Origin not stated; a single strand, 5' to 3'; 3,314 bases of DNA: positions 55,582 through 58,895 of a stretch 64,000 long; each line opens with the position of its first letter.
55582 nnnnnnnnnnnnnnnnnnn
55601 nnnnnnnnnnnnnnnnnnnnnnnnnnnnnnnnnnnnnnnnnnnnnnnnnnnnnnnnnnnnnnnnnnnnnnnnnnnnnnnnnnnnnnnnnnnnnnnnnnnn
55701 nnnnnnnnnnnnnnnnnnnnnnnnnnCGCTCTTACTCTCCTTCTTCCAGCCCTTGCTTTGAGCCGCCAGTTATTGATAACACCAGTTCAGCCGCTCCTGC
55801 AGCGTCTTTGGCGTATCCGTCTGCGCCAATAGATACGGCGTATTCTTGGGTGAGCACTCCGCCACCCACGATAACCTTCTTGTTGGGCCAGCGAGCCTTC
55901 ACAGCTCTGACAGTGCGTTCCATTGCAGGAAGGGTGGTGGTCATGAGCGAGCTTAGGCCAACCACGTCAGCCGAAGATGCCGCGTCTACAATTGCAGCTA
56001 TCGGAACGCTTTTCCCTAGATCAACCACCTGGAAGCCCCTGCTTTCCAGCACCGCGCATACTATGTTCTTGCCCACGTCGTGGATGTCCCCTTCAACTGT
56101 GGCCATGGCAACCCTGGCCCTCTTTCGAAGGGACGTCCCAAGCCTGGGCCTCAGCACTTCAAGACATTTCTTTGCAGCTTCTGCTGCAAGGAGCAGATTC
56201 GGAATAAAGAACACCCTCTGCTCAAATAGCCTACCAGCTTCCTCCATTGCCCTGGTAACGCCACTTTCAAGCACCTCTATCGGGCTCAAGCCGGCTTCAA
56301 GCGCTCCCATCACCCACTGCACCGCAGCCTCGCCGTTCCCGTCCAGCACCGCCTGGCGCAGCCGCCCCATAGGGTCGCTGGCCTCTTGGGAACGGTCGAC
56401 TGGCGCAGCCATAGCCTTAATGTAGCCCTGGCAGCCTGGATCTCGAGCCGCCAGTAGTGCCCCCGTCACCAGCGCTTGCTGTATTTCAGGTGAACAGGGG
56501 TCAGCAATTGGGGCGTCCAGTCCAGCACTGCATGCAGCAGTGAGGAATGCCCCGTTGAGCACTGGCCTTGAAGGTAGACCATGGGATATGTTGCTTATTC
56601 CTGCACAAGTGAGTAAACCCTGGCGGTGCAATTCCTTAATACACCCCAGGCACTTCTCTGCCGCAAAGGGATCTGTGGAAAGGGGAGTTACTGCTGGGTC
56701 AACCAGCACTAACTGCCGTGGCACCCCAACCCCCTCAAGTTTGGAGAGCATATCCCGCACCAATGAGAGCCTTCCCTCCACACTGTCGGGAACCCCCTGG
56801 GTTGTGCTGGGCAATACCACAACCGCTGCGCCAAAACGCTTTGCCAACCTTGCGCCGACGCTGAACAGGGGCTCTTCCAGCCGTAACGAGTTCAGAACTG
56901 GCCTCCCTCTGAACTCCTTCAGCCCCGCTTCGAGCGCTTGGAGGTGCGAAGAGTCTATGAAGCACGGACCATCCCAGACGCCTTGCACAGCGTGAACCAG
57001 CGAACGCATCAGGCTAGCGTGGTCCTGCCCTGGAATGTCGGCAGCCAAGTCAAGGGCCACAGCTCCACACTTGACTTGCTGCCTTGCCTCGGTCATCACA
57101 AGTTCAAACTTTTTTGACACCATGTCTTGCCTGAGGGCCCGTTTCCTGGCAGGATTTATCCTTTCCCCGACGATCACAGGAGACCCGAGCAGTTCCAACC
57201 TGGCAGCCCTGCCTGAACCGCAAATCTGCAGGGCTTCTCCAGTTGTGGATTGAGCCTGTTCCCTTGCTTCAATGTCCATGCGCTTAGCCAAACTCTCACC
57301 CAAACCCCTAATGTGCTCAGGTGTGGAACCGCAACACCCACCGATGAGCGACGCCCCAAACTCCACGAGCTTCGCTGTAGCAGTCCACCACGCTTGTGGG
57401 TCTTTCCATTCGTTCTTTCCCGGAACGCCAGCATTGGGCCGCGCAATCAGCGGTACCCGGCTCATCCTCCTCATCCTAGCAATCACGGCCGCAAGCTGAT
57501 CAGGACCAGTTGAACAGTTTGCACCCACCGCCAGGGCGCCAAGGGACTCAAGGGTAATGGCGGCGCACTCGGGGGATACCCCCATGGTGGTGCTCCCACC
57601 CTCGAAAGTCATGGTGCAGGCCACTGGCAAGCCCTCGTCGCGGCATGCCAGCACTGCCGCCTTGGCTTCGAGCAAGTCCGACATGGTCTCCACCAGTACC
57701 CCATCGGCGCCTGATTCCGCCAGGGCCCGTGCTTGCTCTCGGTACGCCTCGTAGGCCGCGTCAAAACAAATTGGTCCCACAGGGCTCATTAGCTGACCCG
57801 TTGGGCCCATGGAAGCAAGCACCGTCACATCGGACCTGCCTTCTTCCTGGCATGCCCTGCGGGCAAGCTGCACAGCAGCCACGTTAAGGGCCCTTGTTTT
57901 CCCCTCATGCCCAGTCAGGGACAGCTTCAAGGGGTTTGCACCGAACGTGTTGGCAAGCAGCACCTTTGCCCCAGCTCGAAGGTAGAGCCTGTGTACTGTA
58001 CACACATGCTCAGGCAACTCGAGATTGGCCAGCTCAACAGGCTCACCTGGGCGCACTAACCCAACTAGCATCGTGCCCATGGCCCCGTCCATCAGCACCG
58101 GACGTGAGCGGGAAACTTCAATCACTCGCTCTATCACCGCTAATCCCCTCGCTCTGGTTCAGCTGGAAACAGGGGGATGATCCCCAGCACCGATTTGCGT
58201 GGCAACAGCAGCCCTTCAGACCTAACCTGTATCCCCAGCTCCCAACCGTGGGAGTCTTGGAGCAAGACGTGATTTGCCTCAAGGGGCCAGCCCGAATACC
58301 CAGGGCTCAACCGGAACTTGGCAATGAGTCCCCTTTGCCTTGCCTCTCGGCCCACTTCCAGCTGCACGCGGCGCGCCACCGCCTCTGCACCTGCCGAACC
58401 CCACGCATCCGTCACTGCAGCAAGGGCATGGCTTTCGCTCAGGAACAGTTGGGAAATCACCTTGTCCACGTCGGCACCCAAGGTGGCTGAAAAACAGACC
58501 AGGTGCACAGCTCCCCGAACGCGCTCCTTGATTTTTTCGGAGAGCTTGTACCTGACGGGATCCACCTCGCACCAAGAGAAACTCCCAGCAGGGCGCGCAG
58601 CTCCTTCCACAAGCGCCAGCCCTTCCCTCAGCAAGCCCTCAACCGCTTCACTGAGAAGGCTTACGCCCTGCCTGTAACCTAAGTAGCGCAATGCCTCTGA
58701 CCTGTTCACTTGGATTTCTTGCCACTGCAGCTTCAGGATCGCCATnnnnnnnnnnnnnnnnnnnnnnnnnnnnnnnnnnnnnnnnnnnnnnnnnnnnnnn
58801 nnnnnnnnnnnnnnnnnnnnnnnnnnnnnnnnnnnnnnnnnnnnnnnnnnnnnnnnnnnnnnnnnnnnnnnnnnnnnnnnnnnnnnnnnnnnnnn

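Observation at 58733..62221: The chromosomal PolC lacks the proofreading exonuclease domain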

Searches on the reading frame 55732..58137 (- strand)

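Call 9: search_protein_families(library=pfam, proteins=[window:55732-58137:-], max_evalue=0.01)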
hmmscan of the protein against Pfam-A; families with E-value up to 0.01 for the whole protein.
window:55732-58137:- (801 aa): 4 families
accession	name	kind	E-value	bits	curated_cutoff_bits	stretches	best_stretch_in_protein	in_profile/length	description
PF02574.22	S-methyl_trans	-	2e-66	225.2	22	1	14-281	1-281/283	Homocysteine S-methyltransferase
PF02310.24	B12-binding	-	1.2e-24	86.9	32.1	1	675-782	2-119/121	B12 binding domain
PF02607.22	B12-binding_2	-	4e-16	59.4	23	1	592-662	4-73/74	B12 binding domain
PF00809.28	Pterin_bind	-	1.6e-15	57.9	25.5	1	326-542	3-240/244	Pterin binding enzyme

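Call 38: search_protein_families(library=ncbifam, proteins=[window:55732-58137:-], max_evalue=0.1)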
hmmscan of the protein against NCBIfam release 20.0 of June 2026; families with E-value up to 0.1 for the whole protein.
window:55732-58137:- (801 aa): 21 families
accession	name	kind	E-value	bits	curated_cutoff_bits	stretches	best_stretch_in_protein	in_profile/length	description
TIGR02082.1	metH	equivalog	2.2e-119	399.9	1010.85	1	35-769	42-831/1182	methionine synthase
NF007024.0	PRK09490.1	equivalog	2.8e-91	307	1497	1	35-765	58-845/1234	methionine synthase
NF006396.0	PRK08645.1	equivalog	3.2e-65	220.4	453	1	10-299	9-300/611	bifunctional homocysteine S-methyltransferase/methylenetetrahydrofolate reductase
NF005719.0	PRK07535.1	domain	7.9e-60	202.2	259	1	321-577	2-259/268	methyltetrahydrofolate:corrinoid/iron-sulfur protein methyltransferase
NF005718.0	PRK07534.1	equivalog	2.2e-58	198.2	338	1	10-289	11-300/337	betaine--homocysteine S-methyltransferase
TIGR02370.1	pyl_corrinoid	subfamily_domain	7.2e-44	149.5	215.3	1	593-782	2-197/197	methyltransferase cognate corrinoid protein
NF047996.1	corrin_MtgC_2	exception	1.2e-38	132.8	370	1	593-788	8-208/212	glycine betaine-specific corrinoid protein MtgC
NF041607.1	dimeth_corrin_MtbC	equivalog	1.4e-37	129.2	350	1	597-784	5-197/203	dimethylamine corrinoid protein MtbC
NF047995.1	corrinoid_MtgC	exception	7e-35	120.5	310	1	590-786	5-209/215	glycine betaine-specific corrinoid protein MtgC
NF040669.1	MtaC2_Meth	equivalog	2.3e-34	119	450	1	588-790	41-246/267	methanol--corrinoid protein MtaC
NF040655.1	MtaC_Meth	equivalog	6.5e-32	110.6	420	1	592-789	38-237/253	methanol--corrinoid protein MtaC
NF007020.0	PRK09485.1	equivalog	2e-28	99.3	215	1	10-283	10-303/306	homocysteine S-methyltransferase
NF040758.1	CODH_ACS_meth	exception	1.3e-26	93.5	370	1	321-563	5-249/261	carbon monoxide dehydrogenase/acetyl-CoA synthase methytransferase subunit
NF002612.0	PRK02261.1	equivalog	1.3e-06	28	110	1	673-733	3-65/148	methylaspartate mutase subunit S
TIGR01501.1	MthylAspMutase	equivalog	1.6e-05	24.7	135.8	1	676-733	4-63/134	methylaspartate mutase subunit S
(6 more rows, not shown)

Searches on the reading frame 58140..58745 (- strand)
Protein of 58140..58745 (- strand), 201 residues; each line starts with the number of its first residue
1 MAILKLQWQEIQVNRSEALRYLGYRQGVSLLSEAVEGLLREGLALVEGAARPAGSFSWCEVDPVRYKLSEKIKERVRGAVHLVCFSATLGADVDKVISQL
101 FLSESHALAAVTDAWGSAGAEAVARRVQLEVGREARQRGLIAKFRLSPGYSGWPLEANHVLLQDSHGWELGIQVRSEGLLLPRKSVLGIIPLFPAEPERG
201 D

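Call 9: search_protein_families(library=pfam, proteins=[window:58140-58745:-], max_evalue=0.01)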
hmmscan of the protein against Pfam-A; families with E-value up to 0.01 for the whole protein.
window:58140-58745:- (201 aa): 0 families

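Call 38: search_protein_families(library=ncbifam, proteins=[window:58140-58745:-], max_evalue=0.1)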
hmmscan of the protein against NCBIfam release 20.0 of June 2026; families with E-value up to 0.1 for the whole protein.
window:58140-58745:- (201 aa): 1 family
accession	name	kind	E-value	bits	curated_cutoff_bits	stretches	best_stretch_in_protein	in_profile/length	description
NF012034.0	PRK15490.1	equivalog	0.061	11.7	813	1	99-144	155-200/578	Vi polysaccharide biosynthesis glycosyltransferase TviE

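Call 40: search_solved_structures(query=window:58140-58745:-, max_evalue=10)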
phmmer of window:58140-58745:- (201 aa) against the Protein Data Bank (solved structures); distinct sequences matched with E-value up to 10: 3.
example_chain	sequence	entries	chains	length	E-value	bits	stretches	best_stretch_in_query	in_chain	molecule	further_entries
1j6r_A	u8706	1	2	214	4.5e-08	36.6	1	70-189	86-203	METHIONINE SYNTHASE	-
4jgt_A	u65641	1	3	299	0.39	13.9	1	23-79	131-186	3-mercaptopyruvate sulfurtransferase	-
3olh_A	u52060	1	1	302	0.4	13.9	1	23-79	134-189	3-mercaptopyruvate sulfurtransferase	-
